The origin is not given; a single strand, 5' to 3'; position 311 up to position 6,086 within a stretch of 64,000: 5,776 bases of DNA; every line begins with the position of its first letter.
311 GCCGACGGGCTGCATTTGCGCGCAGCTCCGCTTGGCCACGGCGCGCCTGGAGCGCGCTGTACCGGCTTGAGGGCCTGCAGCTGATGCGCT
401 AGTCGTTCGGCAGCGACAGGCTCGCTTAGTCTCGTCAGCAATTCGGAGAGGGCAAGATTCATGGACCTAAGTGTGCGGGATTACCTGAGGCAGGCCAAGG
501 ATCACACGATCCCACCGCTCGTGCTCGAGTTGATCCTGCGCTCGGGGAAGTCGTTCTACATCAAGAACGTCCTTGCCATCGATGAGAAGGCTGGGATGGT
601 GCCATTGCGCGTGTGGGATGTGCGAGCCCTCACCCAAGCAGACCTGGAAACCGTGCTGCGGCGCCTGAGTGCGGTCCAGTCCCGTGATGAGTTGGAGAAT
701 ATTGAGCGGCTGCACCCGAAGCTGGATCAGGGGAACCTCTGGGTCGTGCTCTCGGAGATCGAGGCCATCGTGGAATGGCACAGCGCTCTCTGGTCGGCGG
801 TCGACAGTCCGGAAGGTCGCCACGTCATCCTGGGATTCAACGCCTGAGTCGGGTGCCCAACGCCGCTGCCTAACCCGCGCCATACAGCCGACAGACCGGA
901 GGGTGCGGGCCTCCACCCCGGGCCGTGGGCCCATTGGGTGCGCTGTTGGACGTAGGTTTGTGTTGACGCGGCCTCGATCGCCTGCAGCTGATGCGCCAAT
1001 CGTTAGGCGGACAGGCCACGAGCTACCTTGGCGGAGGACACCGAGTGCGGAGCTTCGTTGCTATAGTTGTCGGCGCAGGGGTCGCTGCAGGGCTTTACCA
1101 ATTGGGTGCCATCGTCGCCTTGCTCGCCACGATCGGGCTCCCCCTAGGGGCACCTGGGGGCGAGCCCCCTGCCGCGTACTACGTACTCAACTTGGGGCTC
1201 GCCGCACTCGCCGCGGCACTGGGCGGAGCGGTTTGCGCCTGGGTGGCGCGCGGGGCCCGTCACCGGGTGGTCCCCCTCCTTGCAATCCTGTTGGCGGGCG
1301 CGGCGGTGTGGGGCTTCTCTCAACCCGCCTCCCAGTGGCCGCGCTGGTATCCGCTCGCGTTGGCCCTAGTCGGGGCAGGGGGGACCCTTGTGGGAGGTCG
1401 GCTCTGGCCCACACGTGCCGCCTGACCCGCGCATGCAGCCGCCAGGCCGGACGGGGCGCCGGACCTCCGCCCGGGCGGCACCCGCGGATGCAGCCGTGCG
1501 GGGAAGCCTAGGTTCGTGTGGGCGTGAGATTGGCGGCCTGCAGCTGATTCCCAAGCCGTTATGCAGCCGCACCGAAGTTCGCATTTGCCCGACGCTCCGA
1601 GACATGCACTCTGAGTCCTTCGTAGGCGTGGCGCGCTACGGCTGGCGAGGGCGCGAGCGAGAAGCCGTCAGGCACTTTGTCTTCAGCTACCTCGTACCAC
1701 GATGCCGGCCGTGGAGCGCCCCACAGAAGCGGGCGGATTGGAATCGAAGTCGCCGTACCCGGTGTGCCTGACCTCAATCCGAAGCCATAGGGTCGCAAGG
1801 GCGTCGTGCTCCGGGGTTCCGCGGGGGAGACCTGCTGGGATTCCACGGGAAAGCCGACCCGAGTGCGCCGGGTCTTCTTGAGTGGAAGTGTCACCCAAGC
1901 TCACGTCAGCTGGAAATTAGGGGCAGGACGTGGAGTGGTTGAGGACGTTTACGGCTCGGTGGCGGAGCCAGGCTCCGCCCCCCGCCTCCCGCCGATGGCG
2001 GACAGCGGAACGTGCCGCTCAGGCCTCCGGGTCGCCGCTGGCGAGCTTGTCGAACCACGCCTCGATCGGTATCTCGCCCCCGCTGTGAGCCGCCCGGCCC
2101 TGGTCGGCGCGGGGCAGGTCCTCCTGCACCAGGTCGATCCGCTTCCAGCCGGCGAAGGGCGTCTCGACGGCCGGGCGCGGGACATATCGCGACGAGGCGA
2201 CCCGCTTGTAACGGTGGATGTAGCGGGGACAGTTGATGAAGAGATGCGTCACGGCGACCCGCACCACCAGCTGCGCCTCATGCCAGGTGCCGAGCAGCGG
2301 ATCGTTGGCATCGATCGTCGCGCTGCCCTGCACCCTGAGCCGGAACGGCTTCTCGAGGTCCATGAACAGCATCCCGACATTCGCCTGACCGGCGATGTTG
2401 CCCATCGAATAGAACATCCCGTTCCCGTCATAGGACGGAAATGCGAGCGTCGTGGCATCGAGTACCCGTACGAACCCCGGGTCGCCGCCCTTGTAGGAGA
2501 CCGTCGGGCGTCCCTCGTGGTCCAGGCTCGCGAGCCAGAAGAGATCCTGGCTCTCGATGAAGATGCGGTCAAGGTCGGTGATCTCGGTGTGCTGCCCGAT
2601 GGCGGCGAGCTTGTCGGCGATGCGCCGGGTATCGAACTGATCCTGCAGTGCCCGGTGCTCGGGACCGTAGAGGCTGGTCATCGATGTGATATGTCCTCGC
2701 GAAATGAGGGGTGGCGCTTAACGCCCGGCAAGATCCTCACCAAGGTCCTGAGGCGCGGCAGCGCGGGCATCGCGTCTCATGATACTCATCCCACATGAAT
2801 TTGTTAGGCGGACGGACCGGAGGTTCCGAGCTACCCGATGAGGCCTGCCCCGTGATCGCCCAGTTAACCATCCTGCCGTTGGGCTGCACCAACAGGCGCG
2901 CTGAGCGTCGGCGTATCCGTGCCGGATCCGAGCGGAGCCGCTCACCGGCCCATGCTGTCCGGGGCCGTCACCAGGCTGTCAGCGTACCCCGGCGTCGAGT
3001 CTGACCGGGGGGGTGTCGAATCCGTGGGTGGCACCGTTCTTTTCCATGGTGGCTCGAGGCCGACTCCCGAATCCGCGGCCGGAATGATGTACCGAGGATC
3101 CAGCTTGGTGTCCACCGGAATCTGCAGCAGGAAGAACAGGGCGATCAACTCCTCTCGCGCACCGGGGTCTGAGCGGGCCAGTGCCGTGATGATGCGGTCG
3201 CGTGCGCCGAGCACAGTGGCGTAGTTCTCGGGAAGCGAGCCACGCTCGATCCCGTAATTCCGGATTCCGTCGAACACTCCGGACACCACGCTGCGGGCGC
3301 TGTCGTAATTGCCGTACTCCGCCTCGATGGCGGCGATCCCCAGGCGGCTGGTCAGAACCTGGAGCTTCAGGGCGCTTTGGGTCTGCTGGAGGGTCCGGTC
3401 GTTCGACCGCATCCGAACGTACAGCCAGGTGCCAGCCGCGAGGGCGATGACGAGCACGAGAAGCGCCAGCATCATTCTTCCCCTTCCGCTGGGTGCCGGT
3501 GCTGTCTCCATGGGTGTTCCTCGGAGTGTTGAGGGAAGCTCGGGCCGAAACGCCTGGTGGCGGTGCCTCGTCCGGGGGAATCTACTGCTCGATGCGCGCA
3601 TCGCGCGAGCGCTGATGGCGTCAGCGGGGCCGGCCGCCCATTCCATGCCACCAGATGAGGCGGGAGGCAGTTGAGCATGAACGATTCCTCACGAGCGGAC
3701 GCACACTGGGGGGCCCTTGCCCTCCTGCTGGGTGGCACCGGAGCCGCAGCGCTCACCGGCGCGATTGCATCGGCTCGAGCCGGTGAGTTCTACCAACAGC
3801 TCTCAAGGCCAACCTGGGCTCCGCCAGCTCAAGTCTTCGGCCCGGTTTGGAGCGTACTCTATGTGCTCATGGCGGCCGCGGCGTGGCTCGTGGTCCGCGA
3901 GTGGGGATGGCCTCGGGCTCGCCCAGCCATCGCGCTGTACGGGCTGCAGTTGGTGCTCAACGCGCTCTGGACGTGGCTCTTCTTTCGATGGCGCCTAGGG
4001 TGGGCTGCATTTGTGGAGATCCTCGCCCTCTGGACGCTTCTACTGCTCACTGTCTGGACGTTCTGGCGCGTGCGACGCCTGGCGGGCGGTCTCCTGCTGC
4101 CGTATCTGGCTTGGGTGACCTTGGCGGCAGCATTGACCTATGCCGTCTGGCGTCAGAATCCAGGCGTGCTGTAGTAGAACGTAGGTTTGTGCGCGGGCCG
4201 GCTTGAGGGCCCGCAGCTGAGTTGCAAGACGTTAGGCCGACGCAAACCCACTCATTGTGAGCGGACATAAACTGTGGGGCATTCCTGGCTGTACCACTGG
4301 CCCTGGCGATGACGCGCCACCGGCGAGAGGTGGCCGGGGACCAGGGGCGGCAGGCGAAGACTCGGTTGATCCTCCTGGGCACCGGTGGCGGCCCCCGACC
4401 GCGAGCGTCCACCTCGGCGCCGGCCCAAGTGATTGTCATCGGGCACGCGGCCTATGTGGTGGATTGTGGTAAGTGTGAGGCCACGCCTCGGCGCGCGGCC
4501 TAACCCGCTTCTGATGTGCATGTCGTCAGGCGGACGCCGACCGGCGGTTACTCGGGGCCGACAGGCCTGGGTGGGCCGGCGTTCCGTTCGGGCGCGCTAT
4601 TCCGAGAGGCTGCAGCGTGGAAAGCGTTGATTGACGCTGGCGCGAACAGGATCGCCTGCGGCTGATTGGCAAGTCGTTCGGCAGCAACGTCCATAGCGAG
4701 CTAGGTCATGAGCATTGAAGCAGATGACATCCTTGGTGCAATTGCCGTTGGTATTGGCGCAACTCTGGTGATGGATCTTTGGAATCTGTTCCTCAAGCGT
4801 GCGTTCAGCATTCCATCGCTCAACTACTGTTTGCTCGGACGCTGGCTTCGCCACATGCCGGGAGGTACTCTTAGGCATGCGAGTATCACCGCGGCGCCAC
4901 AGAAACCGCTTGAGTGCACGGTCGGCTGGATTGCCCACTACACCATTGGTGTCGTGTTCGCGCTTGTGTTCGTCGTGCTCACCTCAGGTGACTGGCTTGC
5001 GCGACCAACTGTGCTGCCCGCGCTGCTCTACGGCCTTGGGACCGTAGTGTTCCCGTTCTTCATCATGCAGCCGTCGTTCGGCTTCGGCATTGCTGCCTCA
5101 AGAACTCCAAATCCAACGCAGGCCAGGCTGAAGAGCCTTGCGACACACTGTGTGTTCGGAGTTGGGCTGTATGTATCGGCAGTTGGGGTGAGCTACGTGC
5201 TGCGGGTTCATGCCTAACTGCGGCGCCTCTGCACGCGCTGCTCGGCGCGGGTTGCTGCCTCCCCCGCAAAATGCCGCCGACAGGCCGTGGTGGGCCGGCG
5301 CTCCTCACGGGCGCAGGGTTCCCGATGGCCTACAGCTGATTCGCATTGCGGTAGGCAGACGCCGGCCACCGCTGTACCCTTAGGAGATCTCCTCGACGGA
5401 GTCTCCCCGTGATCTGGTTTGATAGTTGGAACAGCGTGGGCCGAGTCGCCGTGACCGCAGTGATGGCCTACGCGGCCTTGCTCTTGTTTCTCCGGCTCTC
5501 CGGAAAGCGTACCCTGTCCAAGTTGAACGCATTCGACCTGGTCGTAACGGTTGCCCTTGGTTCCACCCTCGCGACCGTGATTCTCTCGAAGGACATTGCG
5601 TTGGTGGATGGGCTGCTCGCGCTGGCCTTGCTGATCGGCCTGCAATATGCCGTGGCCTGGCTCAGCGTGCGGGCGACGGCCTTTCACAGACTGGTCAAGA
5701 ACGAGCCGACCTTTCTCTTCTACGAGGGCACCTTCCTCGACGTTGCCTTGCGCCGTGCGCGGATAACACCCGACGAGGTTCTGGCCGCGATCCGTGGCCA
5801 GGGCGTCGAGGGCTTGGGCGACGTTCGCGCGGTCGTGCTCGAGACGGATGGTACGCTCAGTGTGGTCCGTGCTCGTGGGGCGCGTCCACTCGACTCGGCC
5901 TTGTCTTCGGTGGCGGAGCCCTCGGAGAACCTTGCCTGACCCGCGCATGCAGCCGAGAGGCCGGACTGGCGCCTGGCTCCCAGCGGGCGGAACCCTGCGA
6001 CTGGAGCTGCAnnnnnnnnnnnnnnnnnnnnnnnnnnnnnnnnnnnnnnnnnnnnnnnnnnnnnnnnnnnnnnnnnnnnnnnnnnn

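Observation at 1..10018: Chromosomal integron gene-cassette array with no integrase in view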

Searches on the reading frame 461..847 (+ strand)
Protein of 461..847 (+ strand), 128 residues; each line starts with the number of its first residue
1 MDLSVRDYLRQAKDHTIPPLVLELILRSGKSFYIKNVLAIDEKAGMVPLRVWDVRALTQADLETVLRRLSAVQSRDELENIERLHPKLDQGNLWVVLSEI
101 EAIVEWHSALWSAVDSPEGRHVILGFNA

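Call 7: search_protein_families(library=pfam, proteins=[window:461-844:+], max_evalue=0.01)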
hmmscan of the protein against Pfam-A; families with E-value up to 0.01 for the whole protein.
window:461-844:+ (128 aa): 0 families

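Call 11: find_encoding_contigs(protein=window:461-847:+, flank=10000, max_places=6)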
Protein window:461-847:+ (128 aa): 1 contig read that carries it; 1 place shown.
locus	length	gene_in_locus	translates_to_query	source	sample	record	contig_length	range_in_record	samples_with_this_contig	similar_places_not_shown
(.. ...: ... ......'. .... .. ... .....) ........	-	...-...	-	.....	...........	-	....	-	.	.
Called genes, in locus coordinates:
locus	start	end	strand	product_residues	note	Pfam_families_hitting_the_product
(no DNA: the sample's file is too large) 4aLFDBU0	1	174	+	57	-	?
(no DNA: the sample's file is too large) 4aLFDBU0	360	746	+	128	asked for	-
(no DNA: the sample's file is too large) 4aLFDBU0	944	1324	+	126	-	-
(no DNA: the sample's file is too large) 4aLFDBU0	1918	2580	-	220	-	PF01243:PNPOx_N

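Call 14: find_related_loci(query=window:461-844:+, collection=genome_contigs, flank=10000)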
Query window:461-844:+ (128 aa) in genome_contigs; peptide patterns used: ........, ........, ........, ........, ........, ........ (x = any residue, [..] = any of these).
220 stretches matched a pattern; 22 encode a relative of the query (tblastn E <= 1e-3); 22 distinct loci.
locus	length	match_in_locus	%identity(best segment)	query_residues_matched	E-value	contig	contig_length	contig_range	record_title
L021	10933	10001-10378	83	1-126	6e-67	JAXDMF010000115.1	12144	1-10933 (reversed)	MAG: Gemmatimonadales bacterium isolate BP_635 scaffold_5217845, whole genome shotgun sequence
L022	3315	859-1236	83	1-126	7e-67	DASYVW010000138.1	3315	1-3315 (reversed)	MAG TPA_asm: Gemmatimonadales bacterium isolate SMAG_U6264 k141_36784, whole genome shotgun sequence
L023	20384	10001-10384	80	1-128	2e-66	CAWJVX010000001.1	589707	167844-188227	MAG: uncultured Gemmatimonadales bacterium isolate MFD09206.bin.1.39 genome assembly, contig: contig_10090, whole genome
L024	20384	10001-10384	80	1-128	2e-66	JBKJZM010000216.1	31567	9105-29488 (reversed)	MAG: Gemmatimonadales bacterium isolate swi_bin.243 S1Ck127_17824546_flag_0_multi_10.0000_len_31567, whole genome shotgu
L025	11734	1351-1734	80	1-128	4e-66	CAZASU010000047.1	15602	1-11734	MAG TPA_asm: uncultured Gemmatimonadaceae bacterium isolate SRP136066_co1_255 genome assembly, contig: NODE_4129_length_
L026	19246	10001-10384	79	1-128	7e-66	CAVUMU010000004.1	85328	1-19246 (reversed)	MAG: uncultured Gemmatimonadales bacterium isolate MFD04212.bin.1.9 genome assembly, contig: contig_23704, whole genome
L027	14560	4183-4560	80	1-126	1e-65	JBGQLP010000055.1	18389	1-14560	MAG: Gemmatimonadota bacterium isolate OBJ2_061818_050_35 k141_3518438_length_18389_cov_14.7624, whole genome shotgun se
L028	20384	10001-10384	79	1-128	2e-65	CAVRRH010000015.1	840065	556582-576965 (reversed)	MAG: uncultured Gemmatimonadales bacterium isolate MFD04850.bin.2.341 genome assembly, contig: contig_90928, whole genom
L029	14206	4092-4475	77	1-128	3e-65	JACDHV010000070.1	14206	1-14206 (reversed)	MAG: Gemmatimonadales bacterium isolate MGR_bin447 SD2911_NODE_754_length_14206_cov_1.489097, whole genome shotgun seque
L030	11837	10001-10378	81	1-126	3e-65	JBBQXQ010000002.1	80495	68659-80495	MAG: Gemmatimonadales bacterium isolate Co_metawrap_2123 Cmw_2123_k141_9700916_length_80495_cov_11.9782, whole genome sh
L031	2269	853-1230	79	1-126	1e-65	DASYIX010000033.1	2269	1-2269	MAG TPA_asm: Gemmatimonadales bacterium isolate SMAG_U4280 k141_1373697, whole genome shotgun sequence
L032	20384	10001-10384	78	1-128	2e-64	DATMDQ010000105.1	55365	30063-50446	MAG TPA_asm: Gemmatimonadales bacterium isolate SMAG_U13412 k141_3627638, whole genome shotgun sequence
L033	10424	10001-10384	77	1-128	3e-64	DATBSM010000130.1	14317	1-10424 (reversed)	MAG TPA_asm: Gemmatimonadales bacterium isolate SMAG_U4157 k141_286039, whole genome shotgun sequence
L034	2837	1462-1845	77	1-128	2e-64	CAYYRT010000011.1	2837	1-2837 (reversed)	MAG TPA_asm: uncultured Acidimicrobiaceae bacterium isolate binchicken_co31_95 genome assembly, contig: k141_2141558, wh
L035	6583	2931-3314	77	1-128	3e-64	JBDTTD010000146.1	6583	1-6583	MAG: Gemmatimonadales bacterium isolate cluster3_bin.288 NODE_61328_length_6583_cov_9.138940, whole genome shotgun seque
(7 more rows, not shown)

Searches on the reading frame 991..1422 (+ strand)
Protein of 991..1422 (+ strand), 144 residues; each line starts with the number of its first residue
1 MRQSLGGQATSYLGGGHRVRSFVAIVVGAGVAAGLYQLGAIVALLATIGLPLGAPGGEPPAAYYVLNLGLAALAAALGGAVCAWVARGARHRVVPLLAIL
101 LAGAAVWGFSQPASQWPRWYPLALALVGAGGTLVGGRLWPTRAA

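Call 7: search_protein_families(library=pfam, proteins=[window:991-1422:+], max_evalue=0.01)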
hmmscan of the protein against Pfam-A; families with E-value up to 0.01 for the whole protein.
window:991-1422:+ (144 aa): 0 families

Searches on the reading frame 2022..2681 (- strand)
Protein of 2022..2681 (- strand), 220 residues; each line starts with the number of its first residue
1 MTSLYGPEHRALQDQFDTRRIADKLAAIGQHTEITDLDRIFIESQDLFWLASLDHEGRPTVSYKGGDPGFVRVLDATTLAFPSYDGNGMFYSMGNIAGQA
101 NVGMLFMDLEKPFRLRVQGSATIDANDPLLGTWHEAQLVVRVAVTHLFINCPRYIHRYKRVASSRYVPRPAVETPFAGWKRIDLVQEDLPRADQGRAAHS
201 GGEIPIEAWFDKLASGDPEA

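Call 7: search_protein_families(library=pfam, proteins=[window:2022-2681:-], max_evalue=0.01)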
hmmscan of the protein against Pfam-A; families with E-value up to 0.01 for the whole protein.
window:2022-2681:- (220 aa): 1 family
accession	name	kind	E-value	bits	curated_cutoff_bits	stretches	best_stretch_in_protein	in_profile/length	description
PF01243.27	PNPOx_N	-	4.2e-10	40.5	28.1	1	40-129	7-81/120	Pyridoxamine 5'-phosphate oxidase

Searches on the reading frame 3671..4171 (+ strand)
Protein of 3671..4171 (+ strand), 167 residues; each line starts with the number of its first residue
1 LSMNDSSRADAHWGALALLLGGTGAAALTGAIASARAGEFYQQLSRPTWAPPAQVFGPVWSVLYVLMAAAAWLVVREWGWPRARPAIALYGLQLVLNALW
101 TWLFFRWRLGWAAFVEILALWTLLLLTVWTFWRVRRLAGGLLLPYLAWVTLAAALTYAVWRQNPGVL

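Call 7: search_protein_families(library=pfam, proteins=[window:3671-4171:+], max_evalue=0.01)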
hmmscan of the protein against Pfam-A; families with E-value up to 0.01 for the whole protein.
window:3671-4171:+ (167 aa): 1 family
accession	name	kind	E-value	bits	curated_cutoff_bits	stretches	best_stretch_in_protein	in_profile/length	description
PF03073.20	TspO_MBR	-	4.5e-41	140.4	24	1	25-161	10-145/145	TspO/MBR family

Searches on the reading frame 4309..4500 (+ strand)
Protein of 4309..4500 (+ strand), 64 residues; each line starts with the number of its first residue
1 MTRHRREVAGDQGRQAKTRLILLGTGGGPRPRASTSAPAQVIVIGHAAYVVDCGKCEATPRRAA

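Call 7: search_protein_families(library=pfam, proteins=[window:4309-4500:+], max_evalue=0.01)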
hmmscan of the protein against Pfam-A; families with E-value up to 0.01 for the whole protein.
window:4309-4500:+ (64 aa): 0 families

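Call 70: search_protein_families(library=pfam, proteins=[window:4309-4500:+], max_evalue=5)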
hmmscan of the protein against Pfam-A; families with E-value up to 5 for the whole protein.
window:4309-4500:+ (64 aa): 1 family
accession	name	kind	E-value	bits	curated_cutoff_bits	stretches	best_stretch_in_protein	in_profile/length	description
PF13005.12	zf-IS66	-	0.062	14.2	27.3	1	38-57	27-46/46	zinc-finger binding domain of transposase IS66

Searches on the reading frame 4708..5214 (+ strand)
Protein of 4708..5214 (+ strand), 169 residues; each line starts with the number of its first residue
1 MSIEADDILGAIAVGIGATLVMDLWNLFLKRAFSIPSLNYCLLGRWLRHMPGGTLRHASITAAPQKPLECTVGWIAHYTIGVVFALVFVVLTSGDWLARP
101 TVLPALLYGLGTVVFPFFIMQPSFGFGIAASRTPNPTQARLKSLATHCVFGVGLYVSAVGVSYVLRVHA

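Call 7: search_protein_families(library=pfam, proteins=[window:4708-5214:+], max_evalue=0.01)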
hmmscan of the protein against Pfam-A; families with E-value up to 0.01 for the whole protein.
window:4708-5214:+ (169 aa): 1 family
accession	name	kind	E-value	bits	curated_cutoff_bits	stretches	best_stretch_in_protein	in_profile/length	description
PF11158.13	DUF2938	-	1e-59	200.8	31.4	1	12-159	1-148/150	Protein of unknown function (DUF2938)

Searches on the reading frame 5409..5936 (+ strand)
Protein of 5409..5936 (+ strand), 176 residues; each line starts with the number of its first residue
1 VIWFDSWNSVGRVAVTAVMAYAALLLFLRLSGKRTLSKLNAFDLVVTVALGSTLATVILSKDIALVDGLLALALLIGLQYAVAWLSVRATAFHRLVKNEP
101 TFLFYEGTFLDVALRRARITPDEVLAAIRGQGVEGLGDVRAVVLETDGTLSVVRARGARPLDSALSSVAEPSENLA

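Call 7: search_protein_families(library=pfam, proteins=[window:5409-5936:+], max_evalue=0.01)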
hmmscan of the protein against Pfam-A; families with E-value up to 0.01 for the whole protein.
window:5409-5936:+ (176 aa): 2 families
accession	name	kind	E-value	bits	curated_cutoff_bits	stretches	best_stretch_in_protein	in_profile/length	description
PF04239.17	DUF421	-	7.5e-14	51.7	23.6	1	90-163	4-77/129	YetF C-terminal domain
PF20730.2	YetF_N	-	4.6e-10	39.6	26.5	1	16-84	7-75/76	YetF N-terminal transmembrane domain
